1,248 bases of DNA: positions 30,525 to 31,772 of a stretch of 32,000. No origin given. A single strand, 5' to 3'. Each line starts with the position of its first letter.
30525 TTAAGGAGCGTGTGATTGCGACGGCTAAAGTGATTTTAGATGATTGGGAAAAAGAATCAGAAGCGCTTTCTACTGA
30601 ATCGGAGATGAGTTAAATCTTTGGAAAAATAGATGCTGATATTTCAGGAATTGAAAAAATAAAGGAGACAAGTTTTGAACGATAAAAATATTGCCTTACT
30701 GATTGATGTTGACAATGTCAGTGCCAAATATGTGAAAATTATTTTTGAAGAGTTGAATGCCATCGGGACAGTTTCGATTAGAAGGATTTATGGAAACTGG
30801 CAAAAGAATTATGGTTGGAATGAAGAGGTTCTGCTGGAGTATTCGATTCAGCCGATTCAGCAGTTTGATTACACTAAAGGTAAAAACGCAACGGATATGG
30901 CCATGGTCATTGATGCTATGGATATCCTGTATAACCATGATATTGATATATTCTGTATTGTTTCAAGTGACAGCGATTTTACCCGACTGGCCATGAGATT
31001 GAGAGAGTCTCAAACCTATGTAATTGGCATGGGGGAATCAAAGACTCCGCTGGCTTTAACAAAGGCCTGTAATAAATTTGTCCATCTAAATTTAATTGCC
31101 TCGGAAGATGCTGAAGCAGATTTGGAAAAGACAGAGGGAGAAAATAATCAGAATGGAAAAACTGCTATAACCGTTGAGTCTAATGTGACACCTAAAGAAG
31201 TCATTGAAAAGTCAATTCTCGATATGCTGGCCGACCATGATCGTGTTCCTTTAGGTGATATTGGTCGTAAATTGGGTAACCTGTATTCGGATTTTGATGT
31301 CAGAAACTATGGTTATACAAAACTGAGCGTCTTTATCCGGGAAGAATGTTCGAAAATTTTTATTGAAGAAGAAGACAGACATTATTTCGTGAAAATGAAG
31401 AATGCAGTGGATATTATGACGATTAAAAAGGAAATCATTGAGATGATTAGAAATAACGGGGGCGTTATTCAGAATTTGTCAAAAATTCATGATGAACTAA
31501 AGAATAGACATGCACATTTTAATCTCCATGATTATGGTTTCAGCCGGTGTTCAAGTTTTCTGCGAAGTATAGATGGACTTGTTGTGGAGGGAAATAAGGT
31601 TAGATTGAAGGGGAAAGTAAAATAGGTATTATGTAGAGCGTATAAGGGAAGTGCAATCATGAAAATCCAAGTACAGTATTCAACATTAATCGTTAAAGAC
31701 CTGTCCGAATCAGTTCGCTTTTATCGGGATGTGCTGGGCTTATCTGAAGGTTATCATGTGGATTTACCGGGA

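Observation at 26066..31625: Candidate defence module: giant SF1 helicase-nuclease followed by a NYN-LOTUS RNase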

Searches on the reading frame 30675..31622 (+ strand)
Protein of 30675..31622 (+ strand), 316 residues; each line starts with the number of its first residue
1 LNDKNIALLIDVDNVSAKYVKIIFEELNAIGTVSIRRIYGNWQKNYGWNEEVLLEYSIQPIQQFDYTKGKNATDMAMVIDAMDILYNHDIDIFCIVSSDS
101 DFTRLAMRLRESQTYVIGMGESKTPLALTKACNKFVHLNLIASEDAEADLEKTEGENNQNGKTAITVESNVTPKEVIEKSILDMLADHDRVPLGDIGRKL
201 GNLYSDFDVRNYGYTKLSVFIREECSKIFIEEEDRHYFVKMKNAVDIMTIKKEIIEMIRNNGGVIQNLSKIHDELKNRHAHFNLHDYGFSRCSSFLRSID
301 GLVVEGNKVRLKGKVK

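Call 3: search_protein_families(library=pfam, proteins=[window:30675-31622:+], max_evalue=0.1)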
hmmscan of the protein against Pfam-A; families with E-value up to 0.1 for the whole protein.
window:30675-31622:+ (316 aa): 3 families
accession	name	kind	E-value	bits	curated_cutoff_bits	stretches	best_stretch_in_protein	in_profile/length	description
PF01936.24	NYN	-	3.3e-35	122.1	24.2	1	5-138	1-144/145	NYN domain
PF12872.13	OST-HTH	-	5.8e-21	74.6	23.8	2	179-232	15-63/71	OST-HTH/LOTUS domain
PF18475.7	PIN7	-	0.0012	19.9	34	1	9-105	1-95/103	PIN domain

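Call 4: search_protein_families(library=padloc, proteins=[window:30675-31622:+], max_evalue=0.1)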
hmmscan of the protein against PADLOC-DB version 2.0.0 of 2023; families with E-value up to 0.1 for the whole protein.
window:30675-31622:+ (316 aa): 0 families

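Call 5: search_protein_families(library=ncbifam, proteins=[window:30675-31622:+], max_evalue=0.1)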
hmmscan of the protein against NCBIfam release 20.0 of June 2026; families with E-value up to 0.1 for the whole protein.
window:30675-31622:+ (316 aa): 1 family
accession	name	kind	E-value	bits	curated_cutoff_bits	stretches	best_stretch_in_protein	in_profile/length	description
TIGR00288.1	TIGR00288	hypoth_equivalog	1e-08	35.2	178.45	1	3-119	22-137/160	TIGR00288 family NYN domain-containing protein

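Call 12: find_homologous_proteins(query=window:30675-31622:+, max_evalue=0.00001)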
Query window:30675-31622:+ (316 aa): 8000 proteins with E <= 0.00001 among 8000 candidates; the best 120 are listed.
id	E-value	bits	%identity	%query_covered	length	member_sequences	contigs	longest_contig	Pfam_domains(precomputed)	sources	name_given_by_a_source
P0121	2.1e-206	702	100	100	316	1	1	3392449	PF12872.14,PF01936.25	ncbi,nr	ncbi:NYN domain-containing protein [Eubacteriaceae bacterium ES3]|nr:NYN domain-containing protein [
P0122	2.5e-148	511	73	100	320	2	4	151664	PF12872.14,PF01936.25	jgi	-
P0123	2.4e-147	508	74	97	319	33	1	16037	PF12872.14,PF01936.25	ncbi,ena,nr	ncbi:MAG: hypothetical protein CVU92_02005 [Firmicutes bacterium HGW-Firmicutes-17]|nr:MAG: hypothet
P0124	2.0e-146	505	73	97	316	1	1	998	PF12872.14,PF01936.25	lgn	-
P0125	3.0e-145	501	72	100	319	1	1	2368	PF12872.14,PF01936.25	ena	-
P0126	7.3e-145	500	71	100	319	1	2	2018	PF12872.14,PF01936.25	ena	-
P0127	7.3e-145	500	71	100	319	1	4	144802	PF12872.14,PF01936.25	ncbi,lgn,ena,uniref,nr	ncbi:NYN domain-containing protein [Acetobacterium fimetarium]|uniref:NYN domain-containing protein 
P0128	1.2e-144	499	71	100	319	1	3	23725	PF12872.14,PF01936.25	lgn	-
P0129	3.1e-144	498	71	100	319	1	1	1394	PF12872.14,PF01936.25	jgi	-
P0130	3.2e-144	498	72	100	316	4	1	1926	PF12872.14,PF01936.25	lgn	-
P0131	6.1e-144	497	72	99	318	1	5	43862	PF12872.14,PF01936.25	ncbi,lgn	ncbi:NYN domain protein [anaerobic digester metagenome]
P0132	4.8e-143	494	72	99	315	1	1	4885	PF12872.14,PF01936.25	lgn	-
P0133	1.1e-142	493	70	97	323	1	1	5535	PF12872.14,PF01936.25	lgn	-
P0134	6.5e-142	490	71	97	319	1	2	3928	PF12872.14,PF01936.25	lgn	-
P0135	1.2e-141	489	70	97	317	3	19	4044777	PF12872.14,PF01936.25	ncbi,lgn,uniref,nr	ncbi:NYN domain-containing protein [Acetobacterium woodii]|uniref:HTH OST-type domain-containing pro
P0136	4.6e-141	487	71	100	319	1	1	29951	PF12872.14,PF01936.25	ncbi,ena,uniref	ncbi:NYN domain-containing protein [Acetobacterium sp.]|uniref:NYN domain-containing protein n=1 Tax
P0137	1.9e-140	485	70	100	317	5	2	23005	PF12872.14,PF01936.25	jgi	-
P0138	2.4e-140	485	70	99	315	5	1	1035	PF12872.14,PF01936.25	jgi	-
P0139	2.7e-140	485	71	100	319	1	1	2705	PF12872.14,PF01936.25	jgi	-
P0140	3.3e-140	485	69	97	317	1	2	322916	PF12872.14,PF01936.25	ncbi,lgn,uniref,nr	ncbi:NYN domain-containing protein [Acetobacterium paludosum]|uniref:NYN domain-containing protein n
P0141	4.7e-140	484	71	99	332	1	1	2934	PF12872.14,PF01936.25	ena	-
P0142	5.1e-140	484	70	97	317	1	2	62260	PF12872.14,PF01936.25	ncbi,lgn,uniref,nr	ncbi:NYN domain-containing protein [Acetobacterium tundrae]|uniref:NYN domain-containing protein n=1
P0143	5.5e-140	484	69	97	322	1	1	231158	PF12872.14,PF01936.25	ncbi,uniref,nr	ncbi:NYN domain-containing protein [Acetobacterium paludosum]|uniref:NYN domain-containing protein n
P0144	8.1e-140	483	70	100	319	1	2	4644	PF12872.14,PF01936.25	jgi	-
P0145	8.6e-140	483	70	100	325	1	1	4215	PF12872.14,PF01936.25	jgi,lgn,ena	-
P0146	4.3e-139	481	70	100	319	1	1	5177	PF12872.14,PF01936.25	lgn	-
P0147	6.0e-139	481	70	100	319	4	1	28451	PF12872.14,PF01936.25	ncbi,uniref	ncbi:NYN domain-containing protein [Acetobacterium sp.]|uniref:NYN domain-containing protein n=1 Tax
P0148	6.5e-139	480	70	100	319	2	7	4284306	PF12872.14,PF01936.25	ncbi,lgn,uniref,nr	ncbi:NYN domain-containing protein [Acetobacterium bakii]|uniref:NYN domain-containing protein n=1 T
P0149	8.1e-139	480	70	100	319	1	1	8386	PF12872.14,PF01936.25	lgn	-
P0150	3.9e-136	471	66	100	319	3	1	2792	PF12872.14,PF01936.25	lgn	-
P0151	1.9e-135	469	67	99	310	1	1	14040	PF12872.14,PF01936.25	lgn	-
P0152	2.4e-135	469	67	99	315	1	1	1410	PF12872.14,PF01936.25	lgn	-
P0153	1.9e-134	466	69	99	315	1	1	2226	PF12872.14,PF01936.25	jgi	-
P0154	3.2e-134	465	67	100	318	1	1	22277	PF12872.14,PF01936.25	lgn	-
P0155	2.0e-133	462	67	99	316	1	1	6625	PF12872.14,PF01936.25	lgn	-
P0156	5.8e-132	458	67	99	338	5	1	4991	PF12872.14,PF01936.25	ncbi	-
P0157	3.5e-130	452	65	100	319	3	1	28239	PF12872.14,PF01936.25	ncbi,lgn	-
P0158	1.9e-129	449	65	99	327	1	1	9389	PF12872.14,PF01936.25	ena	-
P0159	7.7e-129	447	64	99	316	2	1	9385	PF12872.14,PF01936.25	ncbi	-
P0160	2.5e-128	446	64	99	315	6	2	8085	PF12872.14,PF01936.25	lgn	-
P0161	1.5e-127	443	64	98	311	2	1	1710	PF12872.14,PF01936.25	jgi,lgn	-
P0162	1.3e-126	440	64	99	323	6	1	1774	PF12872.14,PF01936.25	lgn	-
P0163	7.1e-125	434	64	99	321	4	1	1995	PF12872.14,PF01936.25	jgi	-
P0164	9.5e-125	434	64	98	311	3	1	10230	PF12872.14,PF01936.25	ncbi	-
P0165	1.0e-124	434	63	100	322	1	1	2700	PF12872.14,PF01936.25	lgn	-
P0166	6.3e-124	431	63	100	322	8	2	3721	PF12872.14,PF01936.25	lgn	-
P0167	3.0e-123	429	62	99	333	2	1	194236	PF12872.14,PF01936.25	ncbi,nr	ncbi:MAG: NYN domain-containing protein [Oscillospiraceae bacterium]|nr:NYN domain-containing protei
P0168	2.1e-122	426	63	100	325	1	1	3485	PF12872.14,PF01936.25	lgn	-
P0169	3.4e-121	422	64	96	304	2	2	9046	PF12872.14,PF01936.25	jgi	-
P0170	8.6e-121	421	62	98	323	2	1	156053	PF12872.14,PF01936.25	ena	-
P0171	2.2e-120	420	62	99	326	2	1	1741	PF12872.14,PF01936.25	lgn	-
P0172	3.2e-118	413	62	95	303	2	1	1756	PF12872.14,PF01936.25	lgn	-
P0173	1.5e-115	404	61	99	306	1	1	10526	PF12872.14,PF01936.25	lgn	-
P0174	5.5e-115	402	69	84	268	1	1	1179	PF12872.14,PF01936.25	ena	-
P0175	7.0e-115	402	63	98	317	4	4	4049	PF12872.14,PF01936.25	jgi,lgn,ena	-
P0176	1.5e-111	391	60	98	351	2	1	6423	PF12872.14,PF01936.25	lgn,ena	-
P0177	9.2e-111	388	60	98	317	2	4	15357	PF12872.14,PF01936.25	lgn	-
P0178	3.6e-110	386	59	98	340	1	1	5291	PF12872.14,PF01936.25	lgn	-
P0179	4.5e-109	382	59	98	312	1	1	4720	PF12872.14,PF01936.25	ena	-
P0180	4.8e-109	382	59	98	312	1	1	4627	PF12872.14,PF01936.25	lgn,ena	-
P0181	6.3e-109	382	59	98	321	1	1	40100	PF12872.14,PF01936.25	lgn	-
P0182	8.5e-109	382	58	98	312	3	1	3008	PF12872.14,PF01936.25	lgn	-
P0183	2.1e-108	380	59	97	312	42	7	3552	PF12872.14,PF01936.25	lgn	-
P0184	3.9e-108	379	59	98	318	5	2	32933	PF12872.14,PF01936.25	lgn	-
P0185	4.7e-108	379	59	98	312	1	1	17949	PF12872.14,PF01936.25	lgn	-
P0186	5.0e-108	379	58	98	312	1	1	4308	PF12872.14,PF01936.25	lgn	-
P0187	5.4e-108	379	59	98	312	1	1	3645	PF12872.14,PF01936.25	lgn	-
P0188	1.1e-107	378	58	98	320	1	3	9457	PF12872.14,PF01936.25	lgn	-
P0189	1.1e-107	378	58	98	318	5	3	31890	PF12872.14,PF01936.25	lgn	-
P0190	2.2e-107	377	58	98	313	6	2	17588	PF12872.14,PF01936.25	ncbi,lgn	-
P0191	3.7e-107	376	59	98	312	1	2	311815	PF12872.14,PF01936.25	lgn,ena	-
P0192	4.7e-107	376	60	98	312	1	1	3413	PF12872.14,PF01936.25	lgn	-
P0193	4.8e-107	376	57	99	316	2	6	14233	PF12872.14,PF01936.25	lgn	-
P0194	6.1e-107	375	58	98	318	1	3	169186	PF12872.14,PF01936.25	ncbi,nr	ncbi:MAG: NYN domain-containing protein [Bacteroides sp.]|nr:NYN domain-containing protein [Eubacter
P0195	6.4e-107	375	59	98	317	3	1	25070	PF12872.14,PF01936.25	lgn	-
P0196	8.3e-107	375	58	98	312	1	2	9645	PF12872.14,PF01936.25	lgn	-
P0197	1.1e-106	375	58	98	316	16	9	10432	PF12872.14,PF01936.25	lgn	-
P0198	1.4e-106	374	60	98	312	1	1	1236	PF12872.14,PF01936.25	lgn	-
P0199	1.7e-106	374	59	98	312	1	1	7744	PF12872.14,PF01936.25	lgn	-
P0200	2.3e-106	374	57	98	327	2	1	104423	PF12872.14,PF01936.25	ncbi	-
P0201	4.2e-106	373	57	98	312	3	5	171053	PF12872.14,PF01936.25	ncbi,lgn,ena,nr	ncbi:MAG: NYN domain-containing protein [Lachnospiraceae bacterium]|nr:NYN domain-containing protein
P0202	5.3e-106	372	59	98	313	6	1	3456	PF12872.14,PF01936.25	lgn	-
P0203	6.1e-106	372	57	99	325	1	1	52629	PF12872.14,PF01936.25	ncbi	-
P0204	1.2e-105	371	57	98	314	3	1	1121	PF12872.14,PF01936.25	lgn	-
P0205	3.7e-105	370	59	98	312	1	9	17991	PF12872.14,PF01936.25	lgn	-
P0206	4.9e-105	369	59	98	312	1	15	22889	PF12872.14,PF01936.25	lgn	-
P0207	6.0e-105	369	58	98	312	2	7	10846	PF12872.14,PF01936.25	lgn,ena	-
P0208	1.1e-104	368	57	98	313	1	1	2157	PF12872.14,PF01936.25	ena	-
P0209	1.1e-104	368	58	98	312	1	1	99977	PF12872.14,PF01936.25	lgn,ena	-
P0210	1.3e-104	368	55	97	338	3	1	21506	PF12872.14,PF01936.25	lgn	-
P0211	1.4e-104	368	57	97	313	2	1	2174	PF12872.14,PF01936.25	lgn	-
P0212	1.4e-104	368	58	98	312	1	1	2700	PF12872.14,PF01936.25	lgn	-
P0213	1.9e-104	367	58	98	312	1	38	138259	PF12872.14,PF01936.25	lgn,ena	-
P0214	2.5e-104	367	58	98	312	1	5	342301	PF12872.14,PF01936.25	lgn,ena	-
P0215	2.5e-104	367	58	98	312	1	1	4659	PF12872.14,PF01936.25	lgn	-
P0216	3.3e-104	367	54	98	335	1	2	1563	PF12872.14,PF01936.25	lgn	-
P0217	4.8e-104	366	56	98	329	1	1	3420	PF12872.14,PF01936.25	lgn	-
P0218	5.0e-104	366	55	98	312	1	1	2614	PF12872.14,PF01936.25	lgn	-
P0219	5.4e-104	366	55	99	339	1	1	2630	PF12872.14,PF01936.25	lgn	-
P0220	1.0e-103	365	58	98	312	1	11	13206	PF12872.14,PF01936.25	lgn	-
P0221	1.1e-103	365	58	98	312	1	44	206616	PF12872.14,PF01936.25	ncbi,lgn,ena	-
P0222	1.3e-103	365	58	98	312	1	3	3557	PF12872.14,PF01936.25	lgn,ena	-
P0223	1.7e-103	364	54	98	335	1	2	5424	PF12872.14,PF01936.25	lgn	-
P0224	1.9e-103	364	54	97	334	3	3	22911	PF12872.14,PF01936.25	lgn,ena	-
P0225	2.0e-103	364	59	98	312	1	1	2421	PF12872.14,PF01936.25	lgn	-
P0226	2.3e-103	364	58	97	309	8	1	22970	PF12872.14,PF01936.25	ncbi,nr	ncbi:MAG: NYN domain-containing protein [Clostridium sp.]|nr:NYN domain-containing protein [Clostrid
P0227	2.3e-103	364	54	98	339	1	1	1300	PF12872.14,PF01936.25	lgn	-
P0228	2.8e-103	363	53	98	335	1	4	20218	PF12872.14,PF01936.25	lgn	-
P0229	3.1e-103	363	54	98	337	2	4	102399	PF12872.14,PF01936.25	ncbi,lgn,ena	-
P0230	4.5e-103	363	58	98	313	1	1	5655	PF12872.14,PF01936.25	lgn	-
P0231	6.4e-103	362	54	97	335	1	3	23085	PF12872.14,PF01936.25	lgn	-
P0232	7.2e-103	362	55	97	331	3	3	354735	PF12872.14,PF01936.25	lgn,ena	-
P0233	1.4e-102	361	53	98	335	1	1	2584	PF12872.14,PF01936.25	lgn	-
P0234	1.5e-102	361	58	98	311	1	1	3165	PF12872.14,PF01936.25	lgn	-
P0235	1.6e-102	361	54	97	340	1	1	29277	PF12872.14,PF01936.25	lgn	-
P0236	1.6e-102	361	54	97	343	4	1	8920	PF12872.14,PF01936.25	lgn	-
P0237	1.7e-102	361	55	98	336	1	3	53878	PF12872.14,PF01936.25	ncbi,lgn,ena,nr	ncbi:MAG: NYN domain-containing protein [Lachnospiraceae bacterium]|nr:NYN domain-containing protein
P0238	1.7e-102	361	57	98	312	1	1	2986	PF12872.14,PF01936.25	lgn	-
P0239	2.0e-102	361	56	98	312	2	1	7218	PF12872.14,PF01936.25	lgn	-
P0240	2.6e-102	360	55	98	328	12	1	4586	PF12872.14,PF01936.25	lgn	-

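Call 13: find_encoding_contigs(protein=P0121, flank=10000, max_places=3)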
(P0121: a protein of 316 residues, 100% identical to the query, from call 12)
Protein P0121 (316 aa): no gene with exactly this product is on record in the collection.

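Call 14: find_encoding_contigs(protein=P0135, flank=10000, max_places=3)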
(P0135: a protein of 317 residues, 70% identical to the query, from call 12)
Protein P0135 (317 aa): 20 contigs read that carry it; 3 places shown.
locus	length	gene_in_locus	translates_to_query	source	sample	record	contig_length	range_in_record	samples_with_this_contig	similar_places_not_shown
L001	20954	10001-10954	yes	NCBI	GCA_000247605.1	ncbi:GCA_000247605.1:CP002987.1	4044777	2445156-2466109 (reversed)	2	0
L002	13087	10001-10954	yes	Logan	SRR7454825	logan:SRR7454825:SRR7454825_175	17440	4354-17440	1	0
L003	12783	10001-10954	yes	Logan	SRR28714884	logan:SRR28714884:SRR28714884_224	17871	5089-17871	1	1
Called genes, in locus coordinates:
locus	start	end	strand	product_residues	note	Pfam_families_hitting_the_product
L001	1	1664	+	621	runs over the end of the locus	PF13727:CoA_binding_3, PF01073:3Beta_HSD, PF01370:Epimerase, PF02719:Polysacc_synt_2, PF04321:RmlD_sub_bind, PF16363:GDP_Man_Dehyd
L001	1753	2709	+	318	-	PF03816:LytR_cpsA_psr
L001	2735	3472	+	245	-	PF02706:Wzz, PF13807:GNVR (weak)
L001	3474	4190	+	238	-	PF10609:ParA, PF01656:CbiA, PF13614:AAA_31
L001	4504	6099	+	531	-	PF00005:ABC_tran, PF02463:SMC_N (faint), PF13304:AAA_21 (faint), PF12848:ABC_tran_Xtn, PF00005:ABC_tran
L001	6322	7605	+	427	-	PF08668:HDOD (faint), PF13487:HD_5 (weak), PF01966:HD, PF13487:HD_5, PF01966:HD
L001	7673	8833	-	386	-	PF00990:GGDEF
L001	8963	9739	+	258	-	PF02525:Flavodoxin_2 (weak), PF03358:FMN_red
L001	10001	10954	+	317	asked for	PF01936:NYN, PF12872:OST-HTH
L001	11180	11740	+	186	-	PF00440:TetR_N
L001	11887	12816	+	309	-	PF00248:Aldo_ket_red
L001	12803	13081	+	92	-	PF13187:Fer4_9 (weak)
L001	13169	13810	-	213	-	PF13346:ABC2_membrane_5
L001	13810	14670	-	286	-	PF00005:ABC_tran, PF13304:AAA_21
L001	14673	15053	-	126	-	PF00392:GntR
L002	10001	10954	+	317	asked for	PF01936:NYN, PF12872:OST-HTH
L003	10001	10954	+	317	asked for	PF01936:NYN, PF12872:OST-HTH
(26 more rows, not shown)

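Call 15: find_encoding_contigs(protein=P0148, flank=10000, max_places=3)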
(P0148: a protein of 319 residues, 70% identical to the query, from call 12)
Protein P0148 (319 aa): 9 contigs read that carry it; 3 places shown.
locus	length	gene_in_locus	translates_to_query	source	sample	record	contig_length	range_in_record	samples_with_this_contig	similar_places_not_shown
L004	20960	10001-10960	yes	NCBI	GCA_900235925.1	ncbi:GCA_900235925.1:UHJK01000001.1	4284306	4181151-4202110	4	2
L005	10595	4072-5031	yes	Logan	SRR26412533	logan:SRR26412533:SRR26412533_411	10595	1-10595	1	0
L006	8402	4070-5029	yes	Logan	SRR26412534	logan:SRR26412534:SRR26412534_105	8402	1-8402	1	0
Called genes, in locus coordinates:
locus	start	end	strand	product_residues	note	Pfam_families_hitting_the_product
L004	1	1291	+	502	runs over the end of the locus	PF00083:Sugar_tr, PF06609:TRI12 (weak), PF07690:MFS_1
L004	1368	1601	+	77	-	PF06445:GyrI-like, PF14526:Cass2 (weak)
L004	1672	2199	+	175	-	PF00857:Isochorismatase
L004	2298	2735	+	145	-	PF01797:Y1_Tnp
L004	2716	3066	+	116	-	-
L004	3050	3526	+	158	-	PF21805:Imm5_like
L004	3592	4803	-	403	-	PF05977:MFS_3, PF07690:MFS_1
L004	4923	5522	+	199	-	PF00440:TetR_N, PF08360:TetR_C_5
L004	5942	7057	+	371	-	PF05222:AlaDh_PNT_N, PF01262:AlaDh_PNT_C, PF02826:2-Hacid_dh_C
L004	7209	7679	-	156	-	PF08818:DUF1801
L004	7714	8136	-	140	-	-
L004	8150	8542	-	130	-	PF13473:Cupredoxin_1, PF00127:Copper-bind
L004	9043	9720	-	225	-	PF01300:Sua5_yciO_yrdC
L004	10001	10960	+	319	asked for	PF01936:NYN, PF12872:OST-HTH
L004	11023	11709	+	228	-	PF00072:Response_reg, PF00486:Trans_reg_C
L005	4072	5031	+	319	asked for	PF01936:NYN, PF12872:OST-HTH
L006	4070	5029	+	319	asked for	PF01936:NYN, PF12872:OST-HTH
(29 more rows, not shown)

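Call 23: search_solved_structures(query=window:30675-31622:+, max_evalue=0.01)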
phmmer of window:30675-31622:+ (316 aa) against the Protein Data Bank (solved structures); distinct sequences matched with E-value up to 0.01: 1.
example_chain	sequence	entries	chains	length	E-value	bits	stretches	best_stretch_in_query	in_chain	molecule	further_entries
2kpm_A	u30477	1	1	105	0.0015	21.2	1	180-233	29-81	Uncharacterized protein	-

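Call 26: find_encoding_contigs(protein=P0122, flank=8000, max_places=2)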
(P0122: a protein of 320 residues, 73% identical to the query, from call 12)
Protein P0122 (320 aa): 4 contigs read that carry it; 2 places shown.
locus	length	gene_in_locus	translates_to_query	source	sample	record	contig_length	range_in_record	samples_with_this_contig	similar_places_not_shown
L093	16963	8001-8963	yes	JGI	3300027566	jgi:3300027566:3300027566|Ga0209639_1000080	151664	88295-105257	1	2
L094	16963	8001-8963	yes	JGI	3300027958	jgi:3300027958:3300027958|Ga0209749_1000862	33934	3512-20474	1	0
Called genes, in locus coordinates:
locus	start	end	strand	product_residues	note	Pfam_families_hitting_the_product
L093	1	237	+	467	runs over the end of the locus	PF13581:HATPase_c_2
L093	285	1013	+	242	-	PF00484:Pro_CA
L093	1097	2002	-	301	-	PF00291:PALP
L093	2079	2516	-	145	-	-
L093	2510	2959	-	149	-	PF04397:LytTR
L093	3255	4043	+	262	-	PF01022:HTH_5 (weak), PF01047:MarR (faint), PF09339:HTH_IclR, PF12802:MarR_2 (weak), PF01614:IclR_C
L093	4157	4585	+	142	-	-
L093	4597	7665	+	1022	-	PF02743:dCache_1, PF00672:HAMP, PF18947:HAMP_2, PF00015:MCPsignal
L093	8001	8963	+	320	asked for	PF01936:NYN, PF12872:OST-HTH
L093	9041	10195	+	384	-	PF04961:FTCD_C, PF06041:DUF924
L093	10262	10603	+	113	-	-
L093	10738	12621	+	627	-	PF02730:AFOR_N, PF01314:AFOR_C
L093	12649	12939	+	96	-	PF09138:Urm1 (weak), PF02597:ThiS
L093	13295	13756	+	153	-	PF06445:GyrI-like, PF14526:Cass2 (weak)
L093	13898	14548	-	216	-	PF12654:DUF3786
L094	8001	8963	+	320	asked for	PF01936:NYN, PF12872:OST-HTH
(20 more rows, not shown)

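Call 27: find_encoding_contigs(protein=P0123, flank=8000, max_places=2)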
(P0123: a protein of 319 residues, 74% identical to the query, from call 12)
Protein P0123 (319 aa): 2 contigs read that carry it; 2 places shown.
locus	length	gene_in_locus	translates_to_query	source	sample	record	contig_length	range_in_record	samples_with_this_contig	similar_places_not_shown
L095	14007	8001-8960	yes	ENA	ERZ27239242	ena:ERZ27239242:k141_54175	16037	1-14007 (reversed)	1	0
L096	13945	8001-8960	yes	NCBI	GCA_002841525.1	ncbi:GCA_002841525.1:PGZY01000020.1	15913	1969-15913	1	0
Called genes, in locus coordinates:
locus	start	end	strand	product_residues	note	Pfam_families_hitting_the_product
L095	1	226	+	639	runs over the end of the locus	PF20012:GAP1-N1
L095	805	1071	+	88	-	-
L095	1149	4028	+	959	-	PF02463:SMC_N (weak)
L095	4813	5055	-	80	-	PF02604:PhdYeFM_antitox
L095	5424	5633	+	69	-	PF04754:Transposase_31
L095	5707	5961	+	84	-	-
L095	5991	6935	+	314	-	PF08902:DUF1848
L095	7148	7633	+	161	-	PF00583:Acetyltransf_1, PF13673:Acetyltransf_10, PF13508:Acetyltransf_7, PF08445:FR47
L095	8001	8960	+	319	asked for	PF01936:NYN, PF12872:OST-HTH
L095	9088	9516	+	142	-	PF01841:Transglut_core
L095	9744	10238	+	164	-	PF00293:NUDIX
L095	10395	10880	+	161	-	-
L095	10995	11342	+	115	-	-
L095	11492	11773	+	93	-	PF07538:ChW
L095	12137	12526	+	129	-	PF25682:Phage_VG64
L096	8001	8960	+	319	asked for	PF01936:NYN, PF12872:OST-HTH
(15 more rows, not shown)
